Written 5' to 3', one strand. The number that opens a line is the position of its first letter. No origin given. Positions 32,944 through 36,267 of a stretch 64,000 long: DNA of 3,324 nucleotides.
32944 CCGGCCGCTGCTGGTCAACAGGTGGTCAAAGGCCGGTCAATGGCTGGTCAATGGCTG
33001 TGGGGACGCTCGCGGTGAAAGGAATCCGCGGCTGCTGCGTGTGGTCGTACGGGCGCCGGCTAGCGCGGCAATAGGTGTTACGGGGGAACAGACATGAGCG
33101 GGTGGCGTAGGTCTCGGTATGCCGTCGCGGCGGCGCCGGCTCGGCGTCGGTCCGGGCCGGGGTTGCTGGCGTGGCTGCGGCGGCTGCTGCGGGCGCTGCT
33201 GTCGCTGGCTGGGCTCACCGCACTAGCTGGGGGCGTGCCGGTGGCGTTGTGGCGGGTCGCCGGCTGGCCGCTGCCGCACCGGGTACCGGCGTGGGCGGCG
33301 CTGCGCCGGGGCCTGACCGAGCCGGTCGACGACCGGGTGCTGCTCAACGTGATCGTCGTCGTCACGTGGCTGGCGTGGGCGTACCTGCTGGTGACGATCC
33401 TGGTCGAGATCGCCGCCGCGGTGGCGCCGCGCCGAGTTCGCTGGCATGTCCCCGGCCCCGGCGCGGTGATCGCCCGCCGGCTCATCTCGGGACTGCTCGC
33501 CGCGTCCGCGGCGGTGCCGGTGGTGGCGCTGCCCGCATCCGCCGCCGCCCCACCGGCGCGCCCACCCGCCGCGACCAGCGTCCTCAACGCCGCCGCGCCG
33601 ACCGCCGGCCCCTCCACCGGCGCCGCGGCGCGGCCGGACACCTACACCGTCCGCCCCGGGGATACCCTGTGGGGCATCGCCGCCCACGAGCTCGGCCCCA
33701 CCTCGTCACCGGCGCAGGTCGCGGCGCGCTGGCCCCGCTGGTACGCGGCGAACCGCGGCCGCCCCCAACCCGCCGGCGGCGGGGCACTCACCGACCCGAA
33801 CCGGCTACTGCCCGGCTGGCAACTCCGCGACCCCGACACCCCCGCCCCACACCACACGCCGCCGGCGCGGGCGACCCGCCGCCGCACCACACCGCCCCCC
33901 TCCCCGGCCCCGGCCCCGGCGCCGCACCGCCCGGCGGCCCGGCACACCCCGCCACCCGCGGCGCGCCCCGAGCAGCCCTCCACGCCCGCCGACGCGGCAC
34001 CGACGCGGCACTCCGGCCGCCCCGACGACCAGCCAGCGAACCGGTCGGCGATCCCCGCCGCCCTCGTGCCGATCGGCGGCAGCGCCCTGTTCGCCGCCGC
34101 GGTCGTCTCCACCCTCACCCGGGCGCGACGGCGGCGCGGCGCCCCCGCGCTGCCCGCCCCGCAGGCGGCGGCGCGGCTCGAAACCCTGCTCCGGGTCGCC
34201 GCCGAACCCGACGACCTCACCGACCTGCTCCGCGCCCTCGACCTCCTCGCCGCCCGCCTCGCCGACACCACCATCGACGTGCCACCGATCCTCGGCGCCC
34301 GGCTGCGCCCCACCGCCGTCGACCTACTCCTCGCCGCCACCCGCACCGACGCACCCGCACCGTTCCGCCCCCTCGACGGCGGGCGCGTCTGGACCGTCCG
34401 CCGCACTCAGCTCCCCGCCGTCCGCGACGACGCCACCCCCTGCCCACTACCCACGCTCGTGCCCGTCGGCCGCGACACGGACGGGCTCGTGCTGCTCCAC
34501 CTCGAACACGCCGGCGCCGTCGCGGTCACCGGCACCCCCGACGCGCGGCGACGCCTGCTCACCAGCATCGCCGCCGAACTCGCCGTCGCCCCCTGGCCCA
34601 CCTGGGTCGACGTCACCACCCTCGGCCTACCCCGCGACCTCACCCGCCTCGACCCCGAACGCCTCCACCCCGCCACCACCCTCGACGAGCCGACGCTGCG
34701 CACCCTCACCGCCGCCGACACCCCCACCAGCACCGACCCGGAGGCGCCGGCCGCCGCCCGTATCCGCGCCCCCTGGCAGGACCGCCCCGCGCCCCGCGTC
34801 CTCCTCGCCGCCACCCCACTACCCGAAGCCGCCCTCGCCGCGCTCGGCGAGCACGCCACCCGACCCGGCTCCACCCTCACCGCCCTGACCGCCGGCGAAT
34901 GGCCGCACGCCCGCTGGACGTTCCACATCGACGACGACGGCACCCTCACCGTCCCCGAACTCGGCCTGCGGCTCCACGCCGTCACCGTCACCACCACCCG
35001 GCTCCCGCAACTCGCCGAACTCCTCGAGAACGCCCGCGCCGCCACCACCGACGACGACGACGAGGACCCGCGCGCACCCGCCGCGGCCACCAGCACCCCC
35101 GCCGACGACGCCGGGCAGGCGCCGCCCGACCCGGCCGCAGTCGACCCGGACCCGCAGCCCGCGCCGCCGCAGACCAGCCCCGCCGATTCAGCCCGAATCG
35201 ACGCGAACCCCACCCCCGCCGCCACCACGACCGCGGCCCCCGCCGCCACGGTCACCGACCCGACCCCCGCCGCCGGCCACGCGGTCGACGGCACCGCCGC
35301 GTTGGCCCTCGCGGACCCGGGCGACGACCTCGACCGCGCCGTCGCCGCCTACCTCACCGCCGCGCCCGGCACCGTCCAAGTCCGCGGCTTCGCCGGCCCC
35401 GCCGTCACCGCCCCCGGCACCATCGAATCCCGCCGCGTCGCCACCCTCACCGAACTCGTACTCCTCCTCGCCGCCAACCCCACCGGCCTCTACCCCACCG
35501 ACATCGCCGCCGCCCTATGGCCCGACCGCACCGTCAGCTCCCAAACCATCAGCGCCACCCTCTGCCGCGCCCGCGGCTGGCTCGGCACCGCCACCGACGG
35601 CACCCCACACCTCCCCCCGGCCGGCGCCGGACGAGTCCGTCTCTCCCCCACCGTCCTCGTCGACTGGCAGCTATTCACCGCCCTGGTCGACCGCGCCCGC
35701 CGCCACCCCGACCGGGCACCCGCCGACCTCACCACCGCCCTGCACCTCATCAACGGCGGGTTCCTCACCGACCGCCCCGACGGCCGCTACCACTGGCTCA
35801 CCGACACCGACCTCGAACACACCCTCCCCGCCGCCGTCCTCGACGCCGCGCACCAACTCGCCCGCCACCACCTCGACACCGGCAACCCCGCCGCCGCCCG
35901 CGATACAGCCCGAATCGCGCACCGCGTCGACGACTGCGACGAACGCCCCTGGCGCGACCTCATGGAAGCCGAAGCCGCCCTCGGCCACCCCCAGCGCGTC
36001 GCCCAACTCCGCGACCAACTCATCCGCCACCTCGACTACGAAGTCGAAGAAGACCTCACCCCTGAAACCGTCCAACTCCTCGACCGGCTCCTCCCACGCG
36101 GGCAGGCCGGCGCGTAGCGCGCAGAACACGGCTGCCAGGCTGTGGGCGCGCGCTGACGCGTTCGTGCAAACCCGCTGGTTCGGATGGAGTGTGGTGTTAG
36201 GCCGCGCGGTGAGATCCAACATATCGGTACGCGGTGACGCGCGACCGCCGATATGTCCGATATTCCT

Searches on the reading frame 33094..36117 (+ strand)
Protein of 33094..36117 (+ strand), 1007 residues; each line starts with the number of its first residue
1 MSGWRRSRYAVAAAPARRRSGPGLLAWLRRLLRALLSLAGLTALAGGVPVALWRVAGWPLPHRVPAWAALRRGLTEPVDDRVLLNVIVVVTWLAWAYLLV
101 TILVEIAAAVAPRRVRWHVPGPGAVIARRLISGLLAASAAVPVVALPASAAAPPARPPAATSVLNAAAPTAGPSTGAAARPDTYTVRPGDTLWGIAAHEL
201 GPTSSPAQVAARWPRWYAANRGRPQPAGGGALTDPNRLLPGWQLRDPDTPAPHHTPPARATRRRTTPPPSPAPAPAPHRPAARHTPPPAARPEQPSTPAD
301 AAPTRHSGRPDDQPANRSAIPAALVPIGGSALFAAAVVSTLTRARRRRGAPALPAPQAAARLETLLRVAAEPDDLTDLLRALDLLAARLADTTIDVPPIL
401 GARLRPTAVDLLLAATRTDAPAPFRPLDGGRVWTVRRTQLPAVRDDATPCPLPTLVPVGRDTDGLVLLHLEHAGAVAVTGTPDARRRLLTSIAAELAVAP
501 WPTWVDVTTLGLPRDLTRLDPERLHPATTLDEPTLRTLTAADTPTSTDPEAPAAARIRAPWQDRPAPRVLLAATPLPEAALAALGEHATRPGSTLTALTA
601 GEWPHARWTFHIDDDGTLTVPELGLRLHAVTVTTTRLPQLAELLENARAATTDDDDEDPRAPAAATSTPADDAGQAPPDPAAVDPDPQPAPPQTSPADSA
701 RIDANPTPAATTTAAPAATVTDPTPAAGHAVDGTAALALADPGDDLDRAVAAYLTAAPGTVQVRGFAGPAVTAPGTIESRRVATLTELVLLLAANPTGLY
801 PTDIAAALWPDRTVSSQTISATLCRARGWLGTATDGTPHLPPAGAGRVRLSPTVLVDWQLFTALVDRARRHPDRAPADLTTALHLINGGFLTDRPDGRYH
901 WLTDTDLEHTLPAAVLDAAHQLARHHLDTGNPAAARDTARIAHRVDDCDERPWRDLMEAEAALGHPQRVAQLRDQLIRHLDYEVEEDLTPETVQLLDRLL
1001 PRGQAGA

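Call 8: search_protein_families(library=pfam, proteins=[window:33094-36117:+], max_evalue=0.01)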
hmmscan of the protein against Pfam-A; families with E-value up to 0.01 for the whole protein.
window:33094-36117:+ (1007 aa): 2 families
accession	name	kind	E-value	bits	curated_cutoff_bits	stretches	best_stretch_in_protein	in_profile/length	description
PF03704.23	BTAD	-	1e-06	29.6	22.1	1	856-999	1-145/146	Bacterial transcriptional activator domain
PF01476.26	LysM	-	0.00074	19.9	20.9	1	184-197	1-14/43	LysM domain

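Call 38: find_homologous_proteins(query=window:33094-36117:+, max_evalue=0.00001)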
Query window:33094-36117:+ (1007 aa): 69 proteins with E <= 0.00001 among 8000 candidates.
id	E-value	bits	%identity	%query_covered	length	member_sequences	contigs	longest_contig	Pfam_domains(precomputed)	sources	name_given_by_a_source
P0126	0.0e+0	2108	100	98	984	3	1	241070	PF03704.24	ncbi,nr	ncbi:MAG TPA: BTAD domain-containing putative transcriptional regulator [Mycobacteriales bacterium]|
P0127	3.7e-292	990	64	64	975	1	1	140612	-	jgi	jgi:hypothetical protein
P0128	6.8e-55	205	29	63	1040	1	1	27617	-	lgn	-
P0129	3.9e-54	202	33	25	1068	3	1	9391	PF01476.27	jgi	jgi:LysM repeat protein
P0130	5.0e-54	202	31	81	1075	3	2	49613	PF01476.27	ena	-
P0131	8.1e-54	201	31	64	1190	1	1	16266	PF01476.27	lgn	-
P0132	1.9e-52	197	34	63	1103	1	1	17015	PF01476.27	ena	-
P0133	1.9e-51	193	37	26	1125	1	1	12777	-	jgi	jgi:hypothetical protein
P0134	8.6e-51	191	30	22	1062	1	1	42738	PF01476.27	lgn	-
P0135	9.3e-50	188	29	60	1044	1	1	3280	PF01476.27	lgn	-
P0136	5.7e-49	185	30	65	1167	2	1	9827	PF01476.27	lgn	-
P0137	1.7e-48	184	34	23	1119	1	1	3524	PF01476.27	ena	-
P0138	1.6e-47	180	30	63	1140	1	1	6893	PF03704.24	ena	-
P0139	6.8e-47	178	32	22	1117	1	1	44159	PF01476.27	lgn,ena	-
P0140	1.5e-46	177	29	63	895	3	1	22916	-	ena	-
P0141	4.5e-46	176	33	24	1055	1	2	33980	PF01476.27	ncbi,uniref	ncbi:LysM peptidoglycan-binding domain-containing protein [Micromonospora aurantiaca (nom. illeg.)]|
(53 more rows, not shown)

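Call 66: find_encoding_contigs(protein=P0130, flank=10000, max_places=2)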
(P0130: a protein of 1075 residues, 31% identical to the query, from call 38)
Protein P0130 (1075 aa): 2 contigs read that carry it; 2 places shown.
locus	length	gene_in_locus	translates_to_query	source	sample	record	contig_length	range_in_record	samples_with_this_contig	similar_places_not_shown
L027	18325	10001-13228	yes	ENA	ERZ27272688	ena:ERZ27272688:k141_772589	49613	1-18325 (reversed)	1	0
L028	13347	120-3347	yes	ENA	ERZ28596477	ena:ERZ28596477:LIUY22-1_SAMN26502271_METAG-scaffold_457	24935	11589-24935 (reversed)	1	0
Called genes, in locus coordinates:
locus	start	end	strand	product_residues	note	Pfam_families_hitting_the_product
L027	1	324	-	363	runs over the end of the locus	PF01464:SLT, PF13406:SLT_2, PF01551:Peptidase_M23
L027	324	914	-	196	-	-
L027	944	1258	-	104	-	-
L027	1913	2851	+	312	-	-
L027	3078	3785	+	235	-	PF08666:SAF (weak)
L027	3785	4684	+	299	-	-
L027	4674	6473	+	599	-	PF00437:T2SSE, PF13191:AAA_16 (weak)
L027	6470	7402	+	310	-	PF00482:T2SSF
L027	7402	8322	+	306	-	PF00482:T2SSF (weak)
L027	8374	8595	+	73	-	-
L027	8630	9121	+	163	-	PF07811:TadE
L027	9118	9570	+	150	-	-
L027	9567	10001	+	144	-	PF13400:Tad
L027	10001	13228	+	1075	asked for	PF01476:LysM (faint)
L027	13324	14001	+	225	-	-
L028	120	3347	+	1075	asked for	PF01476:LysM (faint)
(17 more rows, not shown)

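Call 67: find_encoding_contigs(protein=P0128, flank=10000, max_places=2)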
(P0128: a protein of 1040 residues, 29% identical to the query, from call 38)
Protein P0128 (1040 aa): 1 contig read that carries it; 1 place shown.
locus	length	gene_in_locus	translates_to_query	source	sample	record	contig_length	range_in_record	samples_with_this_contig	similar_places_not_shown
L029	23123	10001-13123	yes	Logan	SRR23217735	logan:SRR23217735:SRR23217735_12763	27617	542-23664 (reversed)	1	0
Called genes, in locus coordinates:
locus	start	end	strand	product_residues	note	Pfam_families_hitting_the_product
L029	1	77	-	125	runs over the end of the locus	-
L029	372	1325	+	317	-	PF10609:ParA, PF01656:CbiA, PF02374:ArsA_ATPase (weak), PF06564:CBP_BcsQ, PF09140:MipZ (faint), PF13614:AAA_31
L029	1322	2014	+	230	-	PF01402:RHH_1 (faint)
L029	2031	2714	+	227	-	PF08666:SAF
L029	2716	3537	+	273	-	-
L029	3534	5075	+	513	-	PF00005:ABC_tran (faint), PF00437:T2SSE, PF13191:AAA_16 (weak)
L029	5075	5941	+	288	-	PF00482:T2SSF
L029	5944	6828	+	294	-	PF00482:T2SSF (weak)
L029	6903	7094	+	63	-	-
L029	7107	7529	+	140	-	PF07811:TadE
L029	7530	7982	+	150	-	PF07811:TadE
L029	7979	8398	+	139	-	PF13400:Tad (weak)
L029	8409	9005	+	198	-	-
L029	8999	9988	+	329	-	-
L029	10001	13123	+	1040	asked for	-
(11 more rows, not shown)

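Call 68: find_encoding_contigs(protein=P0141, flank=10000, max_places=2)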
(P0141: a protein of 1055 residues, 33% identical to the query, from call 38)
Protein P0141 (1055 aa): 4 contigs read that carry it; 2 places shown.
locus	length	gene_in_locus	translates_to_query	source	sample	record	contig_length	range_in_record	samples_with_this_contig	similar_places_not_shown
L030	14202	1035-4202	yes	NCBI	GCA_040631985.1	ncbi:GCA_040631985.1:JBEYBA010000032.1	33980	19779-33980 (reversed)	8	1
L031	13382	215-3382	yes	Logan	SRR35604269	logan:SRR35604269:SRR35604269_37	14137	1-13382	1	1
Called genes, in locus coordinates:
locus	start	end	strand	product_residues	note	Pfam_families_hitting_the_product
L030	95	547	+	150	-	-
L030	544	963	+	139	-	PF13400:Tad (weak)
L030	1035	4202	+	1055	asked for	PF01476:LysM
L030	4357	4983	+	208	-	-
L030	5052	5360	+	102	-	-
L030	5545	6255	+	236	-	PF07751:Abi_2 (faint)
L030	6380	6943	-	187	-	PF00293:NUDIX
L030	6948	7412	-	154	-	-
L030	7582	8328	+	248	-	-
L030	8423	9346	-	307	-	-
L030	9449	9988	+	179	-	-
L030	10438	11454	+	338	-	PF14355:Abi_C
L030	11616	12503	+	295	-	PF19508:DUF6042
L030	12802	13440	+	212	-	-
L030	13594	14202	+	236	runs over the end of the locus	PF12686:DUF3800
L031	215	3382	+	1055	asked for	PF01476:LysM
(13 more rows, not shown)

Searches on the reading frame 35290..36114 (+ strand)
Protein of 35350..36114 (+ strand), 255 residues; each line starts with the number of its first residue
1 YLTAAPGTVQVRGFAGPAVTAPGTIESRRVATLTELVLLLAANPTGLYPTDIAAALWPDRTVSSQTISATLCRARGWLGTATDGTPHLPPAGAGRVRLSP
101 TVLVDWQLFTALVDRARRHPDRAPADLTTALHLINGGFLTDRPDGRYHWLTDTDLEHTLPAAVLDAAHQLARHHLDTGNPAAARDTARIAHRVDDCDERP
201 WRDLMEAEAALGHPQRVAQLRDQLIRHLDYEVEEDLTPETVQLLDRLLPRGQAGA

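Call 36: search_protein_families(library=pfam, proteins=[window:35350-36114:+], max_evalue=10)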
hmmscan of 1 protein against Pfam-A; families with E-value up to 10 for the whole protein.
window:35350-36114:+ (255 aa): 5 families
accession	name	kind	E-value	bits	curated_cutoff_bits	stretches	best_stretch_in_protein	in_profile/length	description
PF03704.23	BTAD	-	1.2e-07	32.6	22.1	1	104-247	1-145/146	Bacterial transcriptional activator domain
PF13428.12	TPR_14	-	0.008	17.2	23.5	1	165-204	2-41/44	Tetratricopeptide repeat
PF07721.20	TPR_4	-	0.064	14.3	27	1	166-188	3-25/26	Tetratricopeptide repeat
PF06213.17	CobT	-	0.086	12.8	26.1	1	161-240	135-213/276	Cobalamin biosynthesis protein CobT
PF22888.1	FIMAH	-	0.15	13.1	24.8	1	152-184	14-45/81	FIMAH domain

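Call 37: search_solved_structures(query=window:35350-36114:+, max_evalue=1, show_alignments=2)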
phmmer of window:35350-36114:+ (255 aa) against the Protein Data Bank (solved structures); distinct sequences matched with E-value up to 1: 0.

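Call 50: predict_structure(alignment_id=A2)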
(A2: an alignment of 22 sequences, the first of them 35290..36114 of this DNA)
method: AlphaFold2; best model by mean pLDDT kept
length: 275 residues; sequences in the alignment: 22
mean_pLDDT: 93.7   pTM: 0.89
mean pLDDT of the five models: 93.7, 93.1, 92.9, 92.6, 92.5
residues with pLDDT >= 90: 245; 70-90: 16; 50-70: 6; < 50: 8
segments of 3 or more residues with pLDDT < 50: 1-7
pLDDT, mean of each block of 10 residues (from residue 1): 52 94 95 95 95 98 97 97 97 98 96 94 97 97 98 93 93 91 98 98 98 96 98 98 97 96 95 57
secondary structure, 60 per line:
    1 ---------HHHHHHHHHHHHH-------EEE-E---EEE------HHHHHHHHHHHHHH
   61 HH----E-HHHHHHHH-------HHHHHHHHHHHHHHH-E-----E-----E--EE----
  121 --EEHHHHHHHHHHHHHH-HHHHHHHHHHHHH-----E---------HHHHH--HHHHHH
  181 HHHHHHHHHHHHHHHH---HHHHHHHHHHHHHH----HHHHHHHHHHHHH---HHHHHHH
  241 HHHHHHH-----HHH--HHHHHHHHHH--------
elements in order: H10-22 E30-32 E38-40 H47-62 H69-76 H84-98 H125-138 H140-152 H168-172 H175-196 H200-213 H218-230 H234-247 H258-267

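Call 57: fold_search(model_id=the predicted structure, library=pdb)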
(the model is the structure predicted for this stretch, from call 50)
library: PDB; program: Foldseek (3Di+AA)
matches with E <= 10: 1316; with E <= 0.001: 6
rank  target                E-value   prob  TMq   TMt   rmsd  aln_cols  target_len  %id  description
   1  8k60_J                1.5e-06  1.00  0.62  0.67   4.7       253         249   20  Cryo-EM structure of Streptomyces coelicolor transcription initiation complex with the global transcription factor Afs (released 2024-07-31)
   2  8hvr_I                7.9e-06  1.00  0.62  0.66   5.6       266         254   20  Cryo-EM structure of AfsR-dependent transcription activation complex with afsS promoter (released 2023-12-27)
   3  8k60_I                1.2e-05  1.00  0.61  0.66   4.6       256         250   20  Cryo-EM structure of Streptomyces coelicolor transcription initiation complex with the global transcription factor Afs (released 2024-07-31)
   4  2fez                  5.1e-05  1.00  0.67  0.51   4.3       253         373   19  Mycobacterium tuberculosis EmbR (released 2006-01-24)
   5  2ff4_B                8.8e-05  1.00  0.66  0.51   4.3       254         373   18  Mycobacterium tuberculosis EmbR in complex with low affinity phosphopeptide (released 2006-01-24)
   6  2ff4_A                2.5e-04  1.00  0.65  0.49   4.4       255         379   19  Mycobacterium tuberculosis EmbR in complex with low affinity phosphopeptide (released 2006-01-24)
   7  1p5q_A                6.4e-03  1.00  0.36  0.35   4.5       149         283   13  Crystal Structure of FKBP52 C-terminal Domain (released 2004-06-22)
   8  9k7u_A                6.4e-03  1.00  0.32  0.59   5.5       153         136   20  Crystal structure of designed zinc-induced heterodimer Heter-Zn2-HEHE-22 (released 2025-10-29)
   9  7zub_C                8.6e-03  1.00  0.34  0.32   6.4       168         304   16  Cryo-EM structure of the indirubin-bound Hsp90-XAP2-AHR complex (released 2022-11-23)
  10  6vfj_B                1.0e-02  1.00  0.30  0.60   6.3       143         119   13  De novo designed icosahedral nanoparticle I53_dn5 (released 2020-08-12)
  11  8ffv_D                1.1e-02  1.00  0.36  0.25   5.1       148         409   12  Cryo-EM structure of the GR-Hsp90-FKBP52 complex (released 2023-11-01)
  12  8q9t_E                1.1e-02  1.00  0.23  0.07  13.2       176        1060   15  CryoEM structure of a S. Cerevisiae Ski238 complex bound to RNA (released 2023-11-29)
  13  9gzg_A                1.2e-02  1.00  0.27  0.45  11.5       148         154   15  Crystal structure of CTPR4E4 mutant (released 2025-10-15)
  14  8ump_A                1.5e-02  1.00  0.31  0.63   5.9       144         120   17  T33-ml35 - Designed Tetrahedral Protein Cage Using Machine Learning Algorithms (released 2023-11-15)
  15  5mc6_i                1.5e-02  0.84  0.24  0.07  17.4       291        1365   14  Cryo-EM structure of a native ribosome-Ski2-Ski3-Ski8 complex from S. cerevisiae (released 2017-01-18)
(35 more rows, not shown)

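Call 90: search_solved_structures(query=A2, max_evalue=1, show_alignments=2)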
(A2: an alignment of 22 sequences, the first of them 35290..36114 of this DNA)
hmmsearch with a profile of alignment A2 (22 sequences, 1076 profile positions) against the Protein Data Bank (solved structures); distinct sequences matched with E-value up to 1: 45.
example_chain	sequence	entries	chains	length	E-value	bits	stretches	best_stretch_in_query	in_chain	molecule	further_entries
7pvc_A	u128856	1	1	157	1.6e-13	52.9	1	229-305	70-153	Potassium binding protein Kbp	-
7vcm_A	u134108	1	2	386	1.8e-12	49.5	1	229-303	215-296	Green fluorescent protein,Potassium binding protein Kbp,Green fluorescent protein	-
8zex_A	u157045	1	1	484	6.6e-12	47.6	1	227-305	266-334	HaloKbp1a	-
4b8v_A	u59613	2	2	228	1.1e-10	43.6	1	152-304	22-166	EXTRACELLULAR PROTEIN 6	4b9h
9g8s_T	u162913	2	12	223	1.5e-09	39.8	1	230-300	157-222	Peptidoglycan-binding LysM protein | gp61 - Tail tube initiator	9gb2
3jc8_Ta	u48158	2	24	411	2.3e-08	35.9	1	224-308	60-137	LysM domain protein | TsaP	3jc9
6ve2_O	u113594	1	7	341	3.2e-08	35.4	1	234-298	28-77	LysM domain-containing protein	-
7r1l_A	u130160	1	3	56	4.2e-07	31.7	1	244-301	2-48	Spore coat assembly protein SafA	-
8i2e_B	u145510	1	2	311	8.9e-07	30.6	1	154-259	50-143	Probable peptidoglycan endopeptidase LytE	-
9gtp_P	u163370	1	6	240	1.6e-06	29.8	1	226-302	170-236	LysM domain-containing protein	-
4xcm_A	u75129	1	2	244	6.4e-06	27.8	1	166-313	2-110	Cell wall-binding endopeptidase-related protein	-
4uz2_A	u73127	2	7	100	1.1e-05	27.1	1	167-301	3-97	CELL WALL-BINDING ENDOPEPTIDASE-RELATED PROTEIN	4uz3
2l9y_A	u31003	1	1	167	0.00021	22.8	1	242-301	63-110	CVNH-LysM lectin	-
11ci_A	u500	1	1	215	0.0012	20.3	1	240-315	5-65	Probable cell wall hydrolase LytN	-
5jcd_A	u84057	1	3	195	0.0033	18.8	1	242-301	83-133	Chitin elicitor-binding protein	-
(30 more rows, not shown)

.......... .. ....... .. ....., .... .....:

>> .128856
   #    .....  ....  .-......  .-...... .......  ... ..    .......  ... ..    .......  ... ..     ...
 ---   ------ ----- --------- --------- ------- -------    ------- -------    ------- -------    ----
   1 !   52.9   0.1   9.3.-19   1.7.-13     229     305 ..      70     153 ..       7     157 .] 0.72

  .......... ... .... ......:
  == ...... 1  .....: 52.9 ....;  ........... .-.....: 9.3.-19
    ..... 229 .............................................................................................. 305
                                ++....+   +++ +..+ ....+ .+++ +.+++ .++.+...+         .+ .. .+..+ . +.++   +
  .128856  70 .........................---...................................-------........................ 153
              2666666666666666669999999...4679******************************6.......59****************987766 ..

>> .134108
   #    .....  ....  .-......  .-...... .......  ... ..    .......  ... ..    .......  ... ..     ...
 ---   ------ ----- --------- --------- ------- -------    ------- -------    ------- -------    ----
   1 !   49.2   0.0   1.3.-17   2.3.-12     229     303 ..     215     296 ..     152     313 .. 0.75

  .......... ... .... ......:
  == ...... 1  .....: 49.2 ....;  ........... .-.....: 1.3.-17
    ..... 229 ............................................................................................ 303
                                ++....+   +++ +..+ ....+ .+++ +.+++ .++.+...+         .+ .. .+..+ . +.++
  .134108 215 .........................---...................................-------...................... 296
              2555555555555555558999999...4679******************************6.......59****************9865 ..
